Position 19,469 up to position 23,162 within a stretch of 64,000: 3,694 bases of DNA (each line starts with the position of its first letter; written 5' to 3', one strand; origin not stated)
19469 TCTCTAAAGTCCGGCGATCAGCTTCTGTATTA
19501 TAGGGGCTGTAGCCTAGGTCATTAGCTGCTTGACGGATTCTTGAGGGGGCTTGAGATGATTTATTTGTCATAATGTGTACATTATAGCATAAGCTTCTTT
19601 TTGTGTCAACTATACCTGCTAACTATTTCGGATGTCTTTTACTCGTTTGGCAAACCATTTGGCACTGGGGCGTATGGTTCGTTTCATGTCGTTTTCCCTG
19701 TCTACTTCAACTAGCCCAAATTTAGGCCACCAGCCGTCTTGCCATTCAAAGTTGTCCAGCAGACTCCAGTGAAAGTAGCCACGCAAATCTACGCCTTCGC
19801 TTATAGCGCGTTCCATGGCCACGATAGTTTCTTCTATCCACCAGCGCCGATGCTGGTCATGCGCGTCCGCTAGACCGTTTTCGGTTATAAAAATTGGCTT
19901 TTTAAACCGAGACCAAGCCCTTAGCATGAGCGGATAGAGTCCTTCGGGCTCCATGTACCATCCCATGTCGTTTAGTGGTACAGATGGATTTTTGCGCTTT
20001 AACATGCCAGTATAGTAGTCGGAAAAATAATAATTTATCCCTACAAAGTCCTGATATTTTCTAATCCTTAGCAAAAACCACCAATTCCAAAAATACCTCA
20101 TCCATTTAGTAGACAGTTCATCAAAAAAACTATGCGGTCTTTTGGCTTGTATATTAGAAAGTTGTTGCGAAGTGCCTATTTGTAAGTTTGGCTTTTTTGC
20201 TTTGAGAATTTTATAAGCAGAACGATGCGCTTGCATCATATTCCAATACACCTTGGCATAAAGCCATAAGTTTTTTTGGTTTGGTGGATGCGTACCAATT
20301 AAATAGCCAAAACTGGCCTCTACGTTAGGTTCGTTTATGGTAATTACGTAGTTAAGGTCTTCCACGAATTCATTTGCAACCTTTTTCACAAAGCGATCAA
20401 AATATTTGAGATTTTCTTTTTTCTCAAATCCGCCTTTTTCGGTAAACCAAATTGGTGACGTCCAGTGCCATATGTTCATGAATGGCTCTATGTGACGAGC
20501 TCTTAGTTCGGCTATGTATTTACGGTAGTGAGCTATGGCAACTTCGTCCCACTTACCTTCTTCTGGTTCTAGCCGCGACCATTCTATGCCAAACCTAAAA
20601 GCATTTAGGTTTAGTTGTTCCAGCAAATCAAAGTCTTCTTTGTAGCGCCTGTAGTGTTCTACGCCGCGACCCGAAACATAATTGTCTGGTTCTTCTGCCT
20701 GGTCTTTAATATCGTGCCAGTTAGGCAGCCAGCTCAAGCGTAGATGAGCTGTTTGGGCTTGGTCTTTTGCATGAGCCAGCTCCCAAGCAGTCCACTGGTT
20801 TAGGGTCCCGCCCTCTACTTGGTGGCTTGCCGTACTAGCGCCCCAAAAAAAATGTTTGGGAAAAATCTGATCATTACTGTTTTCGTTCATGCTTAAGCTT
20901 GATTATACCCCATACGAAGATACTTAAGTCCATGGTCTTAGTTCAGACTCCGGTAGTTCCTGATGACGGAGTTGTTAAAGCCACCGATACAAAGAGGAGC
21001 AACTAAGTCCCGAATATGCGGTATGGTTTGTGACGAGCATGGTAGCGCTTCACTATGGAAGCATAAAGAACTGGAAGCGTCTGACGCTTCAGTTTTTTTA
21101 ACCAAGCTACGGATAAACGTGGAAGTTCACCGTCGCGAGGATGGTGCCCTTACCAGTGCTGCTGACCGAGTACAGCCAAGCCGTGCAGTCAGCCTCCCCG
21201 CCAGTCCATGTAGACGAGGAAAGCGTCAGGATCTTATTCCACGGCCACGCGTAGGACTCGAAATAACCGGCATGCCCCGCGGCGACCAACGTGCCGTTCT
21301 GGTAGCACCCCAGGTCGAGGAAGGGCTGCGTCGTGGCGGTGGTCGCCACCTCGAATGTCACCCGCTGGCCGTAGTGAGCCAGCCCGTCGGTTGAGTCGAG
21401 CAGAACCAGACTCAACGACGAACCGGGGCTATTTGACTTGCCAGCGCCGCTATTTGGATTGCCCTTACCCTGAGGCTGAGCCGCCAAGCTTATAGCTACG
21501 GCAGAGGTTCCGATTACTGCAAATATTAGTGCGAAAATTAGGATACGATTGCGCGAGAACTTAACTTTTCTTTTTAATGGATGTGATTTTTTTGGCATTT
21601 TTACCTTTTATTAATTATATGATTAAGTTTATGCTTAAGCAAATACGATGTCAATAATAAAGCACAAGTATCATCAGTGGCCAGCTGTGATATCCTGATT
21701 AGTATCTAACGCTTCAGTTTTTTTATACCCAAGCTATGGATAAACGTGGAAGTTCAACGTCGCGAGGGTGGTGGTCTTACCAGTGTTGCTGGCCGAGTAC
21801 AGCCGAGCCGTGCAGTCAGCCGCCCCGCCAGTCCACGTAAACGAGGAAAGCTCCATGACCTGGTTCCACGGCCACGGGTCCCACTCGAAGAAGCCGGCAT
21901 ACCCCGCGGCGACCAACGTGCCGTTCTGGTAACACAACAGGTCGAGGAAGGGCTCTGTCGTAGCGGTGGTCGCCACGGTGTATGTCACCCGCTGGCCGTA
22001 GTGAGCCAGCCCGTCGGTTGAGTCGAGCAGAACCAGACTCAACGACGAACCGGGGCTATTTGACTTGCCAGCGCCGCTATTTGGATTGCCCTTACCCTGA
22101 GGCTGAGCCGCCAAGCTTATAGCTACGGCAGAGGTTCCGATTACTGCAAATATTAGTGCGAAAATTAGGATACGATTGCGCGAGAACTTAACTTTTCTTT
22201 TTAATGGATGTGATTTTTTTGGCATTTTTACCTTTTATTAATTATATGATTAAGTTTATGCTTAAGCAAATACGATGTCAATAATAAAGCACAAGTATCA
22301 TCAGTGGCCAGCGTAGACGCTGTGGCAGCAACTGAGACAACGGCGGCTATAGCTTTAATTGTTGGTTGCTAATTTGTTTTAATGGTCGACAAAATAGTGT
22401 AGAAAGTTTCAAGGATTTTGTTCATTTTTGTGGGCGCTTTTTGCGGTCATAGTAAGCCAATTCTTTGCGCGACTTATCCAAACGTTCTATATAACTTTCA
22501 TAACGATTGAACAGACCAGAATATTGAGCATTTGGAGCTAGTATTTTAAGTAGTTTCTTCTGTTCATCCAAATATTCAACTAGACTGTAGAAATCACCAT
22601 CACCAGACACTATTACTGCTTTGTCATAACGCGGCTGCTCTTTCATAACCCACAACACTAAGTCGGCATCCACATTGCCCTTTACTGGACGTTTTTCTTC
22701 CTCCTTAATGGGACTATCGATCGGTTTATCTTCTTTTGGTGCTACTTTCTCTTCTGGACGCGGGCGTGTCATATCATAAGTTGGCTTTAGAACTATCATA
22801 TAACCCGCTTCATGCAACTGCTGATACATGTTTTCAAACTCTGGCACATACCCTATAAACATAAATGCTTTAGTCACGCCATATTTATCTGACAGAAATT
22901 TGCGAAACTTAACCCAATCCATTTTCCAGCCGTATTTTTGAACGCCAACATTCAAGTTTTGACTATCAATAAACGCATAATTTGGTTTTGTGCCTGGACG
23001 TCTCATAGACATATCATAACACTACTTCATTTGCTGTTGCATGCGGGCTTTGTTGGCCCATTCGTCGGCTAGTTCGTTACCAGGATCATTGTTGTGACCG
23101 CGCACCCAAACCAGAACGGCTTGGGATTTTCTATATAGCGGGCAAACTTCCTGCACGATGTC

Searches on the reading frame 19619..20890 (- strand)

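Call 23: search_protein_families(library=pfam, proteins=[window:19619-20890:-], max_evalue=0.00001)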
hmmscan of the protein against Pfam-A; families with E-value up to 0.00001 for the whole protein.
window:19619-20890:- (423 aa): 1 family
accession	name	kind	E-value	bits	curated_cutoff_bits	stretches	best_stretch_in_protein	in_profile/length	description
PF00232.24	Glyco_hydro_1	-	2.6e-77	260.6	22.6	2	8-273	3-250/453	Glycosyl hydrolase family 1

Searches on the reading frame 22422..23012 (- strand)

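Call 53: search_protein_families(library=pfam, proteins=[window:22422-23012:-], max_evalue=0.0001)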
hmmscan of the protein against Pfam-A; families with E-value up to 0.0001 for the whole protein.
window:22422-23012:- (196 aa): 1 family
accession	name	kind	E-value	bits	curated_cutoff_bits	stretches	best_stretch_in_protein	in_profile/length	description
PF01936.24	NYN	-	9.1e-12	46.1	24.2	1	14-160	5-126/145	NYN domain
